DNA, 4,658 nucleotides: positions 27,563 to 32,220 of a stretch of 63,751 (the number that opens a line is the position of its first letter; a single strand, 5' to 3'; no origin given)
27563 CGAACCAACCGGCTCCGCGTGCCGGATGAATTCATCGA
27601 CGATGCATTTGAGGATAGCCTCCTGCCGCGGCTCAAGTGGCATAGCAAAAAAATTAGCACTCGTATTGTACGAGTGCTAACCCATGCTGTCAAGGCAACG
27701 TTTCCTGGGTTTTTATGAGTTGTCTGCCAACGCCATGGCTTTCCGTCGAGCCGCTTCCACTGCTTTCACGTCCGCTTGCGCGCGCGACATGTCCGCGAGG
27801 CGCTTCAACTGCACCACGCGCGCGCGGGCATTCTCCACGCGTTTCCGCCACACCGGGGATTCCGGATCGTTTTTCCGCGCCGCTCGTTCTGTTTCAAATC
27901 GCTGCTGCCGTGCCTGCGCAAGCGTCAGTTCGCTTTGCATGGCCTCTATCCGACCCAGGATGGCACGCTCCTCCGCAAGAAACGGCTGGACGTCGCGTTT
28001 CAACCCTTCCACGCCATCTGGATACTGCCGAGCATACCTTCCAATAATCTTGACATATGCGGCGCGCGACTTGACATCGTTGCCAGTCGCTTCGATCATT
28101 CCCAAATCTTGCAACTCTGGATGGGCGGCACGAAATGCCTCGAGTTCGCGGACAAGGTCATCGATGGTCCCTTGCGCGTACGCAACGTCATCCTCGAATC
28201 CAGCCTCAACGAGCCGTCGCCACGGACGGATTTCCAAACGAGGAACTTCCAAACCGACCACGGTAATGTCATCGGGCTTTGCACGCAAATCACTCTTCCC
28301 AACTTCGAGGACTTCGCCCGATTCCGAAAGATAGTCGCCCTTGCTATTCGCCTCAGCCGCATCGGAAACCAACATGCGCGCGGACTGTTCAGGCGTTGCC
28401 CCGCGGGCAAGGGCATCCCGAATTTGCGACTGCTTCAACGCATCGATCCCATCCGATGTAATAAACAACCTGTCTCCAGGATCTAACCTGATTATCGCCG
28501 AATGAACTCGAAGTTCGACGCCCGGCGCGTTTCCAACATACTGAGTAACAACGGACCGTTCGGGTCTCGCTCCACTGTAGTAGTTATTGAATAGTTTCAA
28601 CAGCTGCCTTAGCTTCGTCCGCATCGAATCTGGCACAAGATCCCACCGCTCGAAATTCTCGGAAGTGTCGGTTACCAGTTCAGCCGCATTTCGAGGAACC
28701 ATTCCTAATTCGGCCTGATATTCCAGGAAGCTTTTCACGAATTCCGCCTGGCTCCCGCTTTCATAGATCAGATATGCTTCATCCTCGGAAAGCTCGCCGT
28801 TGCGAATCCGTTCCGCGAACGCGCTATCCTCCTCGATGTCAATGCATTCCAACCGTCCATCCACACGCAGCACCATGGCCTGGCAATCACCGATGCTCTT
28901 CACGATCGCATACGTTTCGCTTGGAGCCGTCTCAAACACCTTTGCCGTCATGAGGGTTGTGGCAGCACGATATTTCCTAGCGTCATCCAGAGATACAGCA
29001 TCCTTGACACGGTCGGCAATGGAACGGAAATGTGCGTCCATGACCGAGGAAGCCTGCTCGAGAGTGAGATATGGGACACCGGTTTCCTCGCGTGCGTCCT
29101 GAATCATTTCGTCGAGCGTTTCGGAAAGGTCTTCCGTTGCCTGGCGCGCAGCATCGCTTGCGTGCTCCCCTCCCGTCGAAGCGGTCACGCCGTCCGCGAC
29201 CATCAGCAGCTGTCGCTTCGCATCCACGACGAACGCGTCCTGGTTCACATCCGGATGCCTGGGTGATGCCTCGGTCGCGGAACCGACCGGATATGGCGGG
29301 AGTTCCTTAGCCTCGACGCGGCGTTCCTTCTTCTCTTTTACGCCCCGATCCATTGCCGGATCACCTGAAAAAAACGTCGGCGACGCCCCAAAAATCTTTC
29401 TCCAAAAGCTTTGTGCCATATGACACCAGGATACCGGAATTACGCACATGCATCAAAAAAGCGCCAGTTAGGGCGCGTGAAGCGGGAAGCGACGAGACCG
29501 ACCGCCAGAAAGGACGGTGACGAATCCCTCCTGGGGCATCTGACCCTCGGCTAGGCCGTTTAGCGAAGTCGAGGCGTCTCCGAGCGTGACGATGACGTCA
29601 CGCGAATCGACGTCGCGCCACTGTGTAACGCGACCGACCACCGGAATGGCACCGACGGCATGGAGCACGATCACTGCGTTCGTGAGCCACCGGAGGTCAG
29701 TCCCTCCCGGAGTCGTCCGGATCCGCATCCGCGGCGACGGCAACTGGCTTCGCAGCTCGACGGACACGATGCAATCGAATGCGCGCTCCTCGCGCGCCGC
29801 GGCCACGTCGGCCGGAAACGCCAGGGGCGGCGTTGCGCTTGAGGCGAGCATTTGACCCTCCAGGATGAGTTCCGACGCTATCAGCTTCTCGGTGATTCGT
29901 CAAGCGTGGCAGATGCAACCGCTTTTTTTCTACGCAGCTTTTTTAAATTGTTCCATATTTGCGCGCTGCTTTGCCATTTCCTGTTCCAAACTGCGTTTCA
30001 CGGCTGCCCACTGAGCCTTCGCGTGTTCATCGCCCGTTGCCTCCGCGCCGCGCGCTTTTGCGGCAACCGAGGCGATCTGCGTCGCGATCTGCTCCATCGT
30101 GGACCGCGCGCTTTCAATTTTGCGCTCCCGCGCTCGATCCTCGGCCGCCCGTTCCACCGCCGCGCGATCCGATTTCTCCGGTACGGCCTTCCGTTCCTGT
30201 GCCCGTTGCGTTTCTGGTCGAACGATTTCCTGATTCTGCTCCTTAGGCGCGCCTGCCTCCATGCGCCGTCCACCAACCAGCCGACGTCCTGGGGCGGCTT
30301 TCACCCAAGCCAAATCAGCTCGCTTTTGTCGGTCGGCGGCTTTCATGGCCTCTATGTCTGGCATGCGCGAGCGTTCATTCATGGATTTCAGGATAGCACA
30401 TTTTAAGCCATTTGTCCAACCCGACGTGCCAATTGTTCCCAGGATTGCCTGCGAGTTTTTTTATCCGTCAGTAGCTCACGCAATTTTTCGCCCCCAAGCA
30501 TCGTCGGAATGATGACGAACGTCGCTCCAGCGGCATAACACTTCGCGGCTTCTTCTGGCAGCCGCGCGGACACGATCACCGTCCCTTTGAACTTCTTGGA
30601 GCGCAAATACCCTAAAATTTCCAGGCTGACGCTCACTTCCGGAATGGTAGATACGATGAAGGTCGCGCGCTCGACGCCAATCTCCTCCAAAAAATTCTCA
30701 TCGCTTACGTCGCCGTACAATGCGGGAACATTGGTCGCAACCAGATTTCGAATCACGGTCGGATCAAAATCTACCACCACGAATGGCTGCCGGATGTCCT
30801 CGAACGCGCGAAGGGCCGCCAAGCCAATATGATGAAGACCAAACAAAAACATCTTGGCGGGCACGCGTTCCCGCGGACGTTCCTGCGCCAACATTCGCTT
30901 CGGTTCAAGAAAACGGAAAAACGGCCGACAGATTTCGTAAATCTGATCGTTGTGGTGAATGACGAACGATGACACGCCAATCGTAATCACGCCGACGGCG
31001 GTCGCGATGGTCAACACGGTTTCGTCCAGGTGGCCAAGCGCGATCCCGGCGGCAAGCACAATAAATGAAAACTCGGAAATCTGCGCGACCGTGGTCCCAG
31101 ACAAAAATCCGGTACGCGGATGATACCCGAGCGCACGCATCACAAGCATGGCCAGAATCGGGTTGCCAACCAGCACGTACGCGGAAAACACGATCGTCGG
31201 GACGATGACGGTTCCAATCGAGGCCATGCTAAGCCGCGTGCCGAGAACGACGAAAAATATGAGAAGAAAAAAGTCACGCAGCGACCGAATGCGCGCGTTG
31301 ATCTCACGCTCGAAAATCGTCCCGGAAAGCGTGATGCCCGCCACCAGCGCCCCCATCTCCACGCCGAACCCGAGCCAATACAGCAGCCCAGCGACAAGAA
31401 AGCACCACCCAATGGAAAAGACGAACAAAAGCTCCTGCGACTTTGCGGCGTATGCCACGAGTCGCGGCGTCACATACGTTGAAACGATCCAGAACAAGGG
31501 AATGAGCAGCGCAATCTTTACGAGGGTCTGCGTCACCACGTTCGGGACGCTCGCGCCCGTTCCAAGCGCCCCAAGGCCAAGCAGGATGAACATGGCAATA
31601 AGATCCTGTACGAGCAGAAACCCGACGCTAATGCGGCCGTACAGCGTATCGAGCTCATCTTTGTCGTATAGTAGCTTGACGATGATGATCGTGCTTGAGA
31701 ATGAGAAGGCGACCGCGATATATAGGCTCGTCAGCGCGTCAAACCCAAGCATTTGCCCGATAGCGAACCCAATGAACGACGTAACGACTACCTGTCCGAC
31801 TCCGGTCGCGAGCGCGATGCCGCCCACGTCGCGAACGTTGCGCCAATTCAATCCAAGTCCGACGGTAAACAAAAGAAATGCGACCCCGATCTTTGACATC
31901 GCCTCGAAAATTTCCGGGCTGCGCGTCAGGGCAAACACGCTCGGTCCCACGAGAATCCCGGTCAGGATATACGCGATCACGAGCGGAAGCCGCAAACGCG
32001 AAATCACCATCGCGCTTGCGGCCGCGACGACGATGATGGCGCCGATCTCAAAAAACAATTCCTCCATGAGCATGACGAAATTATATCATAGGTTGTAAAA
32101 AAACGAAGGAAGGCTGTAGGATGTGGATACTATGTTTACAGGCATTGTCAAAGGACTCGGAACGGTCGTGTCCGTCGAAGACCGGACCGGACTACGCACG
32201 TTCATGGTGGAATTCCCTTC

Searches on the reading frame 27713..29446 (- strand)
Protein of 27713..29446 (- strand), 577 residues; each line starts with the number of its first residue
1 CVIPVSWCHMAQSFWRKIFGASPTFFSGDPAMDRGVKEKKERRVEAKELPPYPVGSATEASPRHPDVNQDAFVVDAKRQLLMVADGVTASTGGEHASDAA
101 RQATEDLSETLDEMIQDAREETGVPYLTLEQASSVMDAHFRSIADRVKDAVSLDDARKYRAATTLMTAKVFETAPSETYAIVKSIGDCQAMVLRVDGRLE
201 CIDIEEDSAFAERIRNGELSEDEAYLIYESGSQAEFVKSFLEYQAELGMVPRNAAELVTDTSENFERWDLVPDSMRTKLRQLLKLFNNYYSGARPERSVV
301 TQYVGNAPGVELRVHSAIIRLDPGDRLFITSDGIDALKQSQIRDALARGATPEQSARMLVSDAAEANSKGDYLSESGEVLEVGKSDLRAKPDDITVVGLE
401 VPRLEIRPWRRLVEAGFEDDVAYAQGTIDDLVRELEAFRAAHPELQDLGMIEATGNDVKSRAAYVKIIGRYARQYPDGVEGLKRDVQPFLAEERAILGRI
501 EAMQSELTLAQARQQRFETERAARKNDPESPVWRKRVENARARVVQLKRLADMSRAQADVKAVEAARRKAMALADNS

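Call 76: search_protein_families(library=ncbifam, max_evalue=0.00001, proteins=[window:27713-29446:-])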
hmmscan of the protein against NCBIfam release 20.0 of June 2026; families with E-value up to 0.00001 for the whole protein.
window:27713-29446:- (577 aa): 1 family
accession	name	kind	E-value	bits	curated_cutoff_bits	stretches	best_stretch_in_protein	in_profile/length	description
NF033484.1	Stp1_PP2C_phos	equivalog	3.4e-16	59.5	230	1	67-225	10-147/232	Stp1/IreP family PP2C-type Ser/Thr phosphatase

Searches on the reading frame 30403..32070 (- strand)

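Call 76: search_protein_families(library=ncbifam, max_evalue=0.00001, proteins=[window:30403-32070:-])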
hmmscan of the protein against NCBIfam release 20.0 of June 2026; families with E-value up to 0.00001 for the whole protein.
window:30403-32070:- (555 aa): 5 families
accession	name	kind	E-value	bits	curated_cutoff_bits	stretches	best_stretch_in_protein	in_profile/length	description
NF045626.1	FeTrans_MagA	equivalog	2.3e-39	135.5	700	1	11-372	12-375/386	iron transporter MagA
TIGR00932.1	2a37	subfamily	2.6e-39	135.4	238.3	1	16-280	4-274/275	monovalent cation:proton antiporter-2 (CPA2) family protein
NF007950.1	PRK10669.1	equivalog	1.3e-38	133.2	700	1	11-521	13-534/547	YbaL family putative K(+) efflux transporter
NF002924.0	PRK03562.1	equivalog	1.3e-31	109.7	752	1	11-503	10-501/623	glutathione-regulated potassium-efflux system protein KefC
NF002973.0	PRK03659.1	equivalog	3.9e-29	101.7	804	1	11-514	11-510/602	glutathione-regulated potassium-efflux system protein KefB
